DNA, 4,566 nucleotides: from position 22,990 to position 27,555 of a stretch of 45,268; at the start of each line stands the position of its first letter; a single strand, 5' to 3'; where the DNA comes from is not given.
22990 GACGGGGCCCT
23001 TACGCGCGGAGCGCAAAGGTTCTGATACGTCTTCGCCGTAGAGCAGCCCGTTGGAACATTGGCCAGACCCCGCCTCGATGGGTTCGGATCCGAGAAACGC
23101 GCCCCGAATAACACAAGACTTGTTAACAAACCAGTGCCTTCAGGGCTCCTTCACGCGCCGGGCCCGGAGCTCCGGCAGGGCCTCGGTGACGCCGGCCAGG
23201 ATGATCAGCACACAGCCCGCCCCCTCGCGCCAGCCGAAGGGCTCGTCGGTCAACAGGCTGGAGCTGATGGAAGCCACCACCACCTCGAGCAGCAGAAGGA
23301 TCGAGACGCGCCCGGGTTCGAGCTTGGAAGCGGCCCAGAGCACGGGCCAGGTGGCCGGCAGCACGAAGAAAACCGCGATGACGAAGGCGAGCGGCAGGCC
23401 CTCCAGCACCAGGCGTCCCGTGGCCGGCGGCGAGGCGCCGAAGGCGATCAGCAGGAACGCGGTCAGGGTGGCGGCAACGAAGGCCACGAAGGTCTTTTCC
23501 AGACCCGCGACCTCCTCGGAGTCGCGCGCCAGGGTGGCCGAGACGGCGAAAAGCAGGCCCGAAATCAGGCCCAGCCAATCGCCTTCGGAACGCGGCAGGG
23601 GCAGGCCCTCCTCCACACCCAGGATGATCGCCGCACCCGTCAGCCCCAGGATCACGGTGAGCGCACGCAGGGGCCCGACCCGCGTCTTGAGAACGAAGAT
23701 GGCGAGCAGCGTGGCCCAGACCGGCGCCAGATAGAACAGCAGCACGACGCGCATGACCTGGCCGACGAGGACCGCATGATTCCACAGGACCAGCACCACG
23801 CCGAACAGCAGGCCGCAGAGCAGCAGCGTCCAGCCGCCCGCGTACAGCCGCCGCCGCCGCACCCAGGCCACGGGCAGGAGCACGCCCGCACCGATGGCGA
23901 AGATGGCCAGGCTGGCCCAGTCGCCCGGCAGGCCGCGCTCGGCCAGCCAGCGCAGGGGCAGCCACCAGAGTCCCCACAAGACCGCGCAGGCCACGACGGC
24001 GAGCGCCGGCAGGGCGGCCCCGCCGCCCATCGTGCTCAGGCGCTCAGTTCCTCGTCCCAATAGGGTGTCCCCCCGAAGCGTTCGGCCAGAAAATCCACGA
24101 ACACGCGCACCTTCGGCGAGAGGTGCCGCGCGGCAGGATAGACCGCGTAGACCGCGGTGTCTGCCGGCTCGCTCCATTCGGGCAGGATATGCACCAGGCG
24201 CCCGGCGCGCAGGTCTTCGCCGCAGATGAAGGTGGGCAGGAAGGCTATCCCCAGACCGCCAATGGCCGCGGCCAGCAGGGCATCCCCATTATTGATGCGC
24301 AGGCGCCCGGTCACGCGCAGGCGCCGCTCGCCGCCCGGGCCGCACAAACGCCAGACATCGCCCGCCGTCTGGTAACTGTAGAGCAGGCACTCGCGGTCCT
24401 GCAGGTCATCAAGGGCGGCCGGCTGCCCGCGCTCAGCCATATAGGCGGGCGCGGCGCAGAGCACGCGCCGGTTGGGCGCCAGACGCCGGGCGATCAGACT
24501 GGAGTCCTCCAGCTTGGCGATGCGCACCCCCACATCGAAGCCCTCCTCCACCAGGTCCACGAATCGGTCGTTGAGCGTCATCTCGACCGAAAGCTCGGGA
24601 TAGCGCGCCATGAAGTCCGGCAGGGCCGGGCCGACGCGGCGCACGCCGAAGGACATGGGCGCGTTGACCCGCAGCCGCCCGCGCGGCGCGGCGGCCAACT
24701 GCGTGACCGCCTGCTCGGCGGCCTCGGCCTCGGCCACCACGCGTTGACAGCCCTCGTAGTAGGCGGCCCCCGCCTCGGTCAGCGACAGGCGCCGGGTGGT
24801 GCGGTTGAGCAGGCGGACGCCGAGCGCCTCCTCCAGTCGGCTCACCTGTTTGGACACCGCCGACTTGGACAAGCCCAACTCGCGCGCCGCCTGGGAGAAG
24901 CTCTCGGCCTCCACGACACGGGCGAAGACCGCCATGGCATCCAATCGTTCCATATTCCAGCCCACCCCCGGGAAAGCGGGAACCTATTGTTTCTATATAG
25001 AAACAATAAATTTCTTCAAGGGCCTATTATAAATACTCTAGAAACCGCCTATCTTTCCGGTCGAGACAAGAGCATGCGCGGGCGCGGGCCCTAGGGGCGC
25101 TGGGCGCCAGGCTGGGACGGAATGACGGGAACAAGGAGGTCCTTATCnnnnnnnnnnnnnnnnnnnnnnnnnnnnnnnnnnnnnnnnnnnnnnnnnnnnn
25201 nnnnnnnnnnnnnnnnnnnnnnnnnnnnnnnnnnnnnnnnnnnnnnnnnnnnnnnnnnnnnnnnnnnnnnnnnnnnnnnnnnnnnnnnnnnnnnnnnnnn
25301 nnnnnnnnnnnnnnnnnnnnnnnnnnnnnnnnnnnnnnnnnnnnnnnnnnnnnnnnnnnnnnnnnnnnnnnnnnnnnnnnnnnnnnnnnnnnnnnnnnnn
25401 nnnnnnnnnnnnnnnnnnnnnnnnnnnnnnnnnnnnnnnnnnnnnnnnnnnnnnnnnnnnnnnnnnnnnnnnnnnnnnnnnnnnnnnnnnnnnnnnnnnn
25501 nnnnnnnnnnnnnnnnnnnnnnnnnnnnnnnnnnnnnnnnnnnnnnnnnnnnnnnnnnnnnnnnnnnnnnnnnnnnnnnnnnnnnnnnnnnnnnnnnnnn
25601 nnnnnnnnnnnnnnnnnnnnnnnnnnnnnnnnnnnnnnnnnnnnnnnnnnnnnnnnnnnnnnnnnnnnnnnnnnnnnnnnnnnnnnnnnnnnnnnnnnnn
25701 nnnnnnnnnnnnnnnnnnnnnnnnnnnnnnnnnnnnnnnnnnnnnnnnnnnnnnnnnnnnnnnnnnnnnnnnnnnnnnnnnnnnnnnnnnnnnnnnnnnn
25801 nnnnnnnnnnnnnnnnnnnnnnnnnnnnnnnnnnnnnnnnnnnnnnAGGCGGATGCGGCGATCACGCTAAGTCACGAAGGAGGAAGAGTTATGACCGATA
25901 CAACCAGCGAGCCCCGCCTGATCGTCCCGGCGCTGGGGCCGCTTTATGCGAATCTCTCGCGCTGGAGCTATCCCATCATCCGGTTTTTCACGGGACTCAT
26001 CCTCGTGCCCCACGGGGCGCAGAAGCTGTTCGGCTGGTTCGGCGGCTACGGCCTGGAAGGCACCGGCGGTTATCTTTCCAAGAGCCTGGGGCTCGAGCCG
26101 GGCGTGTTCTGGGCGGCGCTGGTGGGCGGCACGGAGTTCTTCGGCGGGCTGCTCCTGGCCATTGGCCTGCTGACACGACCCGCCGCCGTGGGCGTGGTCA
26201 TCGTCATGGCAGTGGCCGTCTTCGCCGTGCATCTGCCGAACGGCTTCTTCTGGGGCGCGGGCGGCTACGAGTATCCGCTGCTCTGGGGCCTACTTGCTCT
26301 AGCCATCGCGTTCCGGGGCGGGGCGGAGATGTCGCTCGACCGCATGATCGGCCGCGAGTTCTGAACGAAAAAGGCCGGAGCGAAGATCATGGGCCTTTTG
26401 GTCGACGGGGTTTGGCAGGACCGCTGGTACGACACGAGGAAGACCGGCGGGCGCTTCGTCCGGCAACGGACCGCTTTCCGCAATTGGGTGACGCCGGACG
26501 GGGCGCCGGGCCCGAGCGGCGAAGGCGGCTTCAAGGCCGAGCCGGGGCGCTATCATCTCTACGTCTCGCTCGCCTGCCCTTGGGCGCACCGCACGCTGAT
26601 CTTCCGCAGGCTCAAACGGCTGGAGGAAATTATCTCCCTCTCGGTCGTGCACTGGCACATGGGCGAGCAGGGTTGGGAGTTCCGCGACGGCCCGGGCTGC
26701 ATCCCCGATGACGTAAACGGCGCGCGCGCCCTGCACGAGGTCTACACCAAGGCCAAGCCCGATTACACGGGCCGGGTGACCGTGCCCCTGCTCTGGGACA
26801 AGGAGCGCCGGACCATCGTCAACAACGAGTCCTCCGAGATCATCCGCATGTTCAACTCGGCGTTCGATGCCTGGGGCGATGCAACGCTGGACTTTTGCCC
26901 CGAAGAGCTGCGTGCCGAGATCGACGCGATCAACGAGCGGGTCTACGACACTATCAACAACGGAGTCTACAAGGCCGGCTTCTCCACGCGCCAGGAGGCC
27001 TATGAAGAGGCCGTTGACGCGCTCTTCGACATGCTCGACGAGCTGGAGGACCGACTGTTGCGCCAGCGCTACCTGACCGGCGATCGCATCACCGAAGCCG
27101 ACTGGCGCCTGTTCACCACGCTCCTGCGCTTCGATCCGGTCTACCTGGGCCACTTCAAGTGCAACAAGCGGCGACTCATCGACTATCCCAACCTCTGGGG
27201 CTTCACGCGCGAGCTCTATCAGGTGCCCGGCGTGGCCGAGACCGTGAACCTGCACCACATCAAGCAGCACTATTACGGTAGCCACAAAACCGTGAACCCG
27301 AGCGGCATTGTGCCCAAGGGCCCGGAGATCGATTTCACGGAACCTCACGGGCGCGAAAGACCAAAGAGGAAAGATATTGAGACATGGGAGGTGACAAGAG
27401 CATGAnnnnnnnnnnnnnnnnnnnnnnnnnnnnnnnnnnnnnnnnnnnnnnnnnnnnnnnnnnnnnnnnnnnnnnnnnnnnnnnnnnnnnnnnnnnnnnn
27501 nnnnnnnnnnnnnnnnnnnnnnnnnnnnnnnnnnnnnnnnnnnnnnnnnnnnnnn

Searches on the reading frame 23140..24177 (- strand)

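Call 80: search_protein_families(library=pfam, proteins=[window:23140-24177:-], max_evalue=0.0001)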
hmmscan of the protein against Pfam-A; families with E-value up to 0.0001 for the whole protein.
window:23140-24177:- (345 aa): 1 family
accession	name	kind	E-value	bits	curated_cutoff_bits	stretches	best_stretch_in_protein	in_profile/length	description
PF00892.27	EamA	-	1.4e-20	74.3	28.2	2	58-186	4-134/135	EamA-like transporter family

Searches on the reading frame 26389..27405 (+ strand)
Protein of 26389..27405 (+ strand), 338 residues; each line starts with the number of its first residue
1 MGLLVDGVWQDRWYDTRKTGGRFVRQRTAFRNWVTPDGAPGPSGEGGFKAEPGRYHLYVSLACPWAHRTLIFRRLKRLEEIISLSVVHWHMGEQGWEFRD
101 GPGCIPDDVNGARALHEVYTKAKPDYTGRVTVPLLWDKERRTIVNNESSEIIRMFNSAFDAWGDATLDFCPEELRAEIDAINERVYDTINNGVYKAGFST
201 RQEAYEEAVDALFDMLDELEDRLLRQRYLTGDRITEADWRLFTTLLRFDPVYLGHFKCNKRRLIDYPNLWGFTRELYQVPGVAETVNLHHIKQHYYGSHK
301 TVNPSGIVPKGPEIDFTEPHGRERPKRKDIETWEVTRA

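Call 7: search_protein_families(library=pfam, proteins=[window:26389-27405:+])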
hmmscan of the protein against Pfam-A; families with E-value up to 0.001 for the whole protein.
window:26389-27405:+ (338 aa): 4 families
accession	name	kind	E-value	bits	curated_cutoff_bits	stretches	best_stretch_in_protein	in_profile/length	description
PF13410.11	GST_C_2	-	1.1e-16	61.1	24.9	1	202-272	1-66/69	Glutathione S-transferase, C-terminal domain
PF13409.12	GST_N_2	-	5.2e-12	46.6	25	1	62-157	1-69/70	Glutathione S-transferase, N-terminal domain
PF00043.30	GST_C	-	5.4e-06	27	20.7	1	197-277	16-90/93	Glutathione S-transferase, C-terminal domain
PF14497.11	GST_C_3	-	0.00054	20.6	21.6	1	203-284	25-99/104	Glutathione S-transferase, C-terminal domain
